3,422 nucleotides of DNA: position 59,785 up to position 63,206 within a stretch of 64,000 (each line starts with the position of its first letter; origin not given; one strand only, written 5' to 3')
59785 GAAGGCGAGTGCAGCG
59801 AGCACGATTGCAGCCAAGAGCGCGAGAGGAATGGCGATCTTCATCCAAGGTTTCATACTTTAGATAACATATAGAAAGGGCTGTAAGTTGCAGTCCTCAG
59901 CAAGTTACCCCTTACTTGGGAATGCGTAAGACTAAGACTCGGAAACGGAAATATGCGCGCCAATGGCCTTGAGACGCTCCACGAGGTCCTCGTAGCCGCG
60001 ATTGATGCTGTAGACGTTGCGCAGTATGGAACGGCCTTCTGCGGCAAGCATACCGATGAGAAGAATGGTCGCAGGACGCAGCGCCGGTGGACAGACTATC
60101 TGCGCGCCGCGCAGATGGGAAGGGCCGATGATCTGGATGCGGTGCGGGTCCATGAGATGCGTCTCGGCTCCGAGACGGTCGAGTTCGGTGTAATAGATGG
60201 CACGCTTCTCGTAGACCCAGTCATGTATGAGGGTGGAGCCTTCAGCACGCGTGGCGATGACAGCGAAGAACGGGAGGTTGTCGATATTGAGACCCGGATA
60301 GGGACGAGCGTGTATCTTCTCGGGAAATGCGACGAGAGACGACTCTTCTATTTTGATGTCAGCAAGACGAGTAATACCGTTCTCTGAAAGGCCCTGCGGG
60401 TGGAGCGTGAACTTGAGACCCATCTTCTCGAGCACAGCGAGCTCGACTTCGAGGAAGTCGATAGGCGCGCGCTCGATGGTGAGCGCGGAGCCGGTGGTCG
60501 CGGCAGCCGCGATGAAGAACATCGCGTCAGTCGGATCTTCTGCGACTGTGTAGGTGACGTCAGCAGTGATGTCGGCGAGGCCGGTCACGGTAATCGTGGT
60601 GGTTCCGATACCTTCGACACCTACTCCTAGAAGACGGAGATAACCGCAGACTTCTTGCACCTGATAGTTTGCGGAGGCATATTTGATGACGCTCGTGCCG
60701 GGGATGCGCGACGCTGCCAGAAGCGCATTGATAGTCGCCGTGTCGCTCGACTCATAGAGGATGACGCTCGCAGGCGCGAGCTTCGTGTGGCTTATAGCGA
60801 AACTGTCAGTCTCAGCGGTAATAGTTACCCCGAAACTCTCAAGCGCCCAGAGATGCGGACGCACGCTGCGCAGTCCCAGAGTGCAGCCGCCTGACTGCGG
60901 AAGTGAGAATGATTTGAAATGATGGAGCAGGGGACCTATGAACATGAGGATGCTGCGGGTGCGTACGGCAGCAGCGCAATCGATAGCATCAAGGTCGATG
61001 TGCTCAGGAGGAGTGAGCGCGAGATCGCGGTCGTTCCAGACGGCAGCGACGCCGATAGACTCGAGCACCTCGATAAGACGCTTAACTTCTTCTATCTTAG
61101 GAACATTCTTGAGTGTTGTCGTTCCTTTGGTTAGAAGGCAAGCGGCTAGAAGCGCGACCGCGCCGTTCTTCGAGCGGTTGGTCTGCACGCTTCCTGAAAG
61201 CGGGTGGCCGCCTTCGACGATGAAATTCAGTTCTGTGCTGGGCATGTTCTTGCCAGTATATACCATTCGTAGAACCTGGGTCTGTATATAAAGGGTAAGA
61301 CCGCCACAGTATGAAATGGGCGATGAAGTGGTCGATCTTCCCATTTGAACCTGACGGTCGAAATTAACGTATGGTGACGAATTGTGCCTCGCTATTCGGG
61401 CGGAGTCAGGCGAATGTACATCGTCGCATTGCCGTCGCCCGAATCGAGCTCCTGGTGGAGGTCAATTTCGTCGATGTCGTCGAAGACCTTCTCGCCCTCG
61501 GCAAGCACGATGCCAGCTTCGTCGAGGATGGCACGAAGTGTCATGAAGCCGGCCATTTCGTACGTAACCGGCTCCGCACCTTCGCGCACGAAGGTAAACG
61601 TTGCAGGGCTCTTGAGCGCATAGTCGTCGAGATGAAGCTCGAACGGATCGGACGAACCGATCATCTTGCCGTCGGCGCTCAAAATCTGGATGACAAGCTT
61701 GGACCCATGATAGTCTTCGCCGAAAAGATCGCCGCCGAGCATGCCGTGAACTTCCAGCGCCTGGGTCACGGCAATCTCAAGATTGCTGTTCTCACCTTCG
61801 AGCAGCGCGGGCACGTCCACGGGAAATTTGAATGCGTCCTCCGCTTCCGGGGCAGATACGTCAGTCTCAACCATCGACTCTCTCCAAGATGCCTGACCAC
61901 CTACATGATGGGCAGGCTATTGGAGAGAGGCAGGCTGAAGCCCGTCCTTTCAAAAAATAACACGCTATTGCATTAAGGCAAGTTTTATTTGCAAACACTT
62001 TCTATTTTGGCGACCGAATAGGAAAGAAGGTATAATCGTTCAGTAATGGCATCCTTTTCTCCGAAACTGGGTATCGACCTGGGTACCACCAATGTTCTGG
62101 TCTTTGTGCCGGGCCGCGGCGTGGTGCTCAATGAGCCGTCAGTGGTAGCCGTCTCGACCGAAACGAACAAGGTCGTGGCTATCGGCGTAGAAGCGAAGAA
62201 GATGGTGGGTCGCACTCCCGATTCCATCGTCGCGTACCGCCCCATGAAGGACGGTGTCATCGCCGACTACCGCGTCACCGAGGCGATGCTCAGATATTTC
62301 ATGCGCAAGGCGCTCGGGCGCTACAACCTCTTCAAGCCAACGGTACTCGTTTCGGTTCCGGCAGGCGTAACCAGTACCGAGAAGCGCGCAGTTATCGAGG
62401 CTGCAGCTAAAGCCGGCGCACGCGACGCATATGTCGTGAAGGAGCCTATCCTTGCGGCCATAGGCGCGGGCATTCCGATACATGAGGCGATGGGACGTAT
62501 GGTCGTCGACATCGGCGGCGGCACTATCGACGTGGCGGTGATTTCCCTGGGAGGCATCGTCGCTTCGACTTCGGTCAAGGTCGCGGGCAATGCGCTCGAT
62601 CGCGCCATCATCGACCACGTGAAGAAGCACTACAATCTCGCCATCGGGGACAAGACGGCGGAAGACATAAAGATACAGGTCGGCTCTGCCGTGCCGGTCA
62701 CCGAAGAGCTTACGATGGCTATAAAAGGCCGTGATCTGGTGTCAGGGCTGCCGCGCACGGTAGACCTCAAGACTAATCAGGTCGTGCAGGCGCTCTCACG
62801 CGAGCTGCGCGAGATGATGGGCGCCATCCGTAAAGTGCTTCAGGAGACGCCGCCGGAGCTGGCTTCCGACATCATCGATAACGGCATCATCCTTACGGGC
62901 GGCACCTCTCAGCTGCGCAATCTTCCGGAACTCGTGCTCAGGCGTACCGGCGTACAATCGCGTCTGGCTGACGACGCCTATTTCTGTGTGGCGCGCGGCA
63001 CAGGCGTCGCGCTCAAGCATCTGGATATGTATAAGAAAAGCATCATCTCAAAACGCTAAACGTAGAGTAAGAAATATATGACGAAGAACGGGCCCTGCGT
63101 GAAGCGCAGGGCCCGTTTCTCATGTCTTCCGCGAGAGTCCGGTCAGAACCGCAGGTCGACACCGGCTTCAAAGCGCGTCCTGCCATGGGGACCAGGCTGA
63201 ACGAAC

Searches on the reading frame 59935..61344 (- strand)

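Call 29: search_protein_families(library=pfam, proteins=[window:59935-61344:-], max_evalue=0.00001)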
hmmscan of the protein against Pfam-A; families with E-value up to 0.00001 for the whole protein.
window:59935-61344:- (470 aa): 1 family
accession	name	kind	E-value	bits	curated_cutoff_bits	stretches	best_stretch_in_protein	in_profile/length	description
PF00275.25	EPSP_synthase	-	2.5e-45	155.4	22.8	1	43-458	1-417/417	EPSP synthase (3-phosphoshikimate 1-carboxyvinyltransferase)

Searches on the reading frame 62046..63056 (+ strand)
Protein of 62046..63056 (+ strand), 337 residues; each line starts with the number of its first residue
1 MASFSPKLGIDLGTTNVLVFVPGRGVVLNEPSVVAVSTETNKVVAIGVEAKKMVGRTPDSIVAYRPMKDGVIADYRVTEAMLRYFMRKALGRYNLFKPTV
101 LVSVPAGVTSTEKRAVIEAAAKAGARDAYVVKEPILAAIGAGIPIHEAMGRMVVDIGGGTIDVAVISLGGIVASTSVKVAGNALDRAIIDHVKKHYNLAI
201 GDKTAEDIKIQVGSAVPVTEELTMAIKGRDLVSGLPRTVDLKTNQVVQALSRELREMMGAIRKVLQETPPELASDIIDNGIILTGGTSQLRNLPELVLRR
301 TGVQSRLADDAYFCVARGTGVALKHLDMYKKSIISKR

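Call 29: search_protein_families(library=pfam, proteins=[window:62046-63056:+], max_evalue=0.00001)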
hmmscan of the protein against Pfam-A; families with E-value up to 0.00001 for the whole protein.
window:62046-63056:+ (337 aa): 4 families
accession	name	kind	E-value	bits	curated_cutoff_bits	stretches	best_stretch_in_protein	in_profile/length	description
PF06723.19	MreB_Mbl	-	4.1e-132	440.4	27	1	7-330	3-326/327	MreB/Mbl protein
PF00022.25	Actin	-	7.2e-12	45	27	1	31-195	31-190/410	Actin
PF14450.12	FtsA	-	1.2e-11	45.5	31.8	1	152-309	1-111/127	Cell division protein FtsA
PF00012.26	HSP70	-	8.3e-10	37.9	20.6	1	100-304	136-353/599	Hsp70 protein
